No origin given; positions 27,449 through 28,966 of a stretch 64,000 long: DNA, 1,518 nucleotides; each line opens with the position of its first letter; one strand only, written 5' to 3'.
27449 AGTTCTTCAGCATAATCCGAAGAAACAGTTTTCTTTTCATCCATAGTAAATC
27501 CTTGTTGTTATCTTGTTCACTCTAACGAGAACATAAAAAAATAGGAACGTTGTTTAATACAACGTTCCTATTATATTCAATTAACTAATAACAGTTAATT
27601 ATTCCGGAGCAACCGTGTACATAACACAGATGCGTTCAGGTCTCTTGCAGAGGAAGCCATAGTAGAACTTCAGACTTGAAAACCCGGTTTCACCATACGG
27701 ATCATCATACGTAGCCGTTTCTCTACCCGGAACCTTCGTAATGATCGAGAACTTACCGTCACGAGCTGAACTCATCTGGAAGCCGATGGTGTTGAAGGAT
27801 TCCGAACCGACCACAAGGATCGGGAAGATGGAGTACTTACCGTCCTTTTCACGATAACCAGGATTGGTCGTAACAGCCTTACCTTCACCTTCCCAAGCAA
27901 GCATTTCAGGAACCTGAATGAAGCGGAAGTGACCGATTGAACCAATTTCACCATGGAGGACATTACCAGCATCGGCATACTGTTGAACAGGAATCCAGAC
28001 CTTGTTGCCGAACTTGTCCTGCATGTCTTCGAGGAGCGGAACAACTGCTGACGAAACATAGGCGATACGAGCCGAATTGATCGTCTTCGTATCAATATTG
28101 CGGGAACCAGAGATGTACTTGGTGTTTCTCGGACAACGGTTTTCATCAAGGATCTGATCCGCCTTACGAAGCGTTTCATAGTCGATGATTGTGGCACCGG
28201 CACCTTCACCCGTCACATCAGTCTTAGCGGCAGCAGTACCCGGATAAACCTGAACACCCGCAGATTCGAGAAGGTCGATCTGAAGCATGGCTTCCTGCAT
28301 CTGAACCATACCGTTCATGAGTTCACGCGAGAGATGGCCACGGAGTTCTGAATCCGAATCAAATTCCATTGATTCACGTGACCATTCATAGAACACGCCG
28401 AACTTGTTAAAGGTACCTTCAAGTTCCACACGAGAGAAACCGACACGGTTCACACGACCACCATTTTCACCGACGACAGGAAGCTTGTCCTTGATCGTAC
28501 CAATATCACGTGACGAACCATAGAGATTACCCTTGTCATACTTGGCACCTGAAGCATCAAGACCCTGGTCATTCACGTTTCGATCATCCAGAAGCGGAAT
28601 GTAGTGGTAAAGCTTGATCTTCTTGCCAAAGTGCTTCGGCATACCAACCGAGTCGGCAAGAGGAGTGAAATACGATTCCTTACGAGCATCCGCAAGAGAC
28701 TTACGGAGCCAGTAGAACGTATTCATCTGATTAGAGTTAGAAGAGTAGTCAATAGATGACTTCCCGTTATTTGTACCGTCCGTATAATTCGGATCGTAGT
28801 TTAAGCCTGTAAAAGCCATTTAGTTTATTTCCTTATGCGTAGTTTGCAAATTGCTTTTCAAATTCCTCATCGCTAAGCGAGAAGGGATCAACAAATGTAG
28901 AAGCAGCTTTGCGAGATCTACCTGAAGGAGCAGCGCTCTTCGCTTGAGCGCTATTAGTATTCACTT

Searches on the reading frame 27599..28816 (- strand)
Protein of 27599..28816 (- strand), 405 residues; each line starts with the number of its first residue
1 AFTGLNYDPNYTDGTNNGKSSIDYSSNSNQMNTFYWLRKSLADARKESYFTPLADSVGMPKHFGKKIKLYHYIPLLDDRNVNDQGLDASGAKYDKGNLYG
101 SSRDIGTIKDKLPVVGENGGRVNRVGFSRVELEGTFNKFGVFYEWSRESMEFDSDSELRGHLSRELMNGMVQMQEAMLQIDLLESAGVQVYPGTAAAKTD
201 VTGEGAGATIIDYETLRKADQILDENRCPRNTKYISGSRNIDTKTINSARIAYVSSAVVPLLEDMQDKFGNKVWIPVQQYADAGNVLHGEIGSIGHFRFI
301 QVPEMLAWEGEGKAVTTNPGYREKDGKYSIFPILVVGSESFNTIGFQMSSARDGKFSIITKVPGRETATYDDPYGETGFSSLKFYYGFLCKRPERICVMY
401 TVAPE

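Call 18: search_dna_similar(query=window:27599-28816:-, collection=phages, mode=protein, max_rows=25)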
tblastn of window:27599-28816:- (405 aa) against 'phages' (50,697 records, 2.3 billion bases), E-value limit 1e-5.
Records with a match: 481; places in all: 482; records where one place covers at least 80% of the query: 477.
Best place of each record, by identity: <60% 481.
By first word of the organism name: Vibrio 107; Pseudomonas 101; Escherichia 68; Klebsiella 29; Erwinia 21; Achromobacter 17; Rhizobium 16; Pectobacterium 14; Stenotrophomonas 11; Salmonella 11; and 23 more.
By host as written in the record: - 83; Pseudomonas aeruginosa 39; Escherichia coli 28; Vibrio breoganii 15; Klebsiella pneumoniae 14; Achromobacter xylosoxidans I2BC 12; Pseudomonas aeruginosa ATCC 27853 12; Pseudomonas aeruginosa PAO1 11; and 129 more.
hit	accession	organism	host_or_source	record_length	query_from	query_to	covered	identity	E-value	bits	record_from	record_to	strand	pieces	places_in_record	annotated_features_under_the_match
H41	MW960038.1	Rhizobium phage RHph_X3_15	Sinorhizobium americanum X3_15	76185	3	404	99%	57.4%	3e-144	458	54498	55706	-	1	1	major capsid protein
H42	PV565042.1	Pseudomonas phage Ebordelon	Pseudomonas putida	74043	10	404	98%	58.3%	6e-143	455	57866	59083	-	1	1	major head protein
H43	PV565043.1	Pseudomonas phage Holyagarpour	Pseudomonas putida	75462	10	404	98%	58.3%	6e-143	455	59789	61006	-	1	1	major head protein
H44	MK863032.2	Pseudomonas phage Zuri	Pseudomonas putida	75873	10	404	98%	58.3%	6e-143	455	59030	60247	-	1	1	major capsid protein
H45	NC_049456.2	Pseudomonas phage Zuri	Pseudomonas putida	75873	10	404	98%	58.3%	6e-143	455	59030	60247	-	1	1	major head protein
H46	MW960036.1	Rhizobium phage RHph_X2_28B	Sinorhizobium americanum X2_28B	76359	3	404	99%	57.1%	4e-144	458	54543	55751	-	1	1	major capsid protein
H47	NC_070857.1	Rhizobium phage RHph_X2_28B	Sinorhizobium americanum X2_28B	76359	3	404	99%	57.1%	4e-144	458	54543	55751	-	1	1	major head protein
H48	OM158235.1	Stenotrophomonas phage C121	Stenotrophomonas maltophilia YCR3A-1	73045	10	404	98%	58.1%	1e-142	454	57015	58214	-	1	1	major capsid protein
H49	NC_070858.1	Stenotrophomonas phage C121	Stenotrophomonas maltophilia YCR3A-1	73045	10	404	98%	58.1%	1e-142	454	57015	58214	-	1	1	major head protein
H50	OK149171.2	Alcaligenes phage vB_Af_QDWS595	Alcaligenes faecalis 10106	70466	6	404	99%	57.2%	7e-142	452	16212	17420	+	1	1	major coat protein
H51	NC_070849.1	Alcaligenes phage vB_Af_QDWS595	Alcaligenes faecalis 10106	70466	6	404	99%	57.2%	7e-142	452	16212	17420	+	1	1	major head protein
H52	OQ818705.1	Erwinia phage Pastis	Erwinia amylovora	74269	20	404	95%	59.2%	3e-142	452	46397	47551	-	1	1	major capsid protein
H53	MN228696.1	Sinorhizobium phage ort11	Sinorhizobium meliloti Ort11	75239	10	404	98%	57.6%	5e-143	455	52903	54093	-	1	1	major coat protein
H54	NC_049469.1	Sinorhizobium phage ort11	Sinorhizobium meliloti Ort11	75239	10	404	98%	57.6%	5e-143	455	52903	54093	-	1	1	major head protein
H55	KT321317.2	Achromobacter phage phiAxp-3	Achromobacter xylosoxidans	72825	10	404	98%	57.6%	9e-142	451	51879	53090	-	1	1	hypothetical protein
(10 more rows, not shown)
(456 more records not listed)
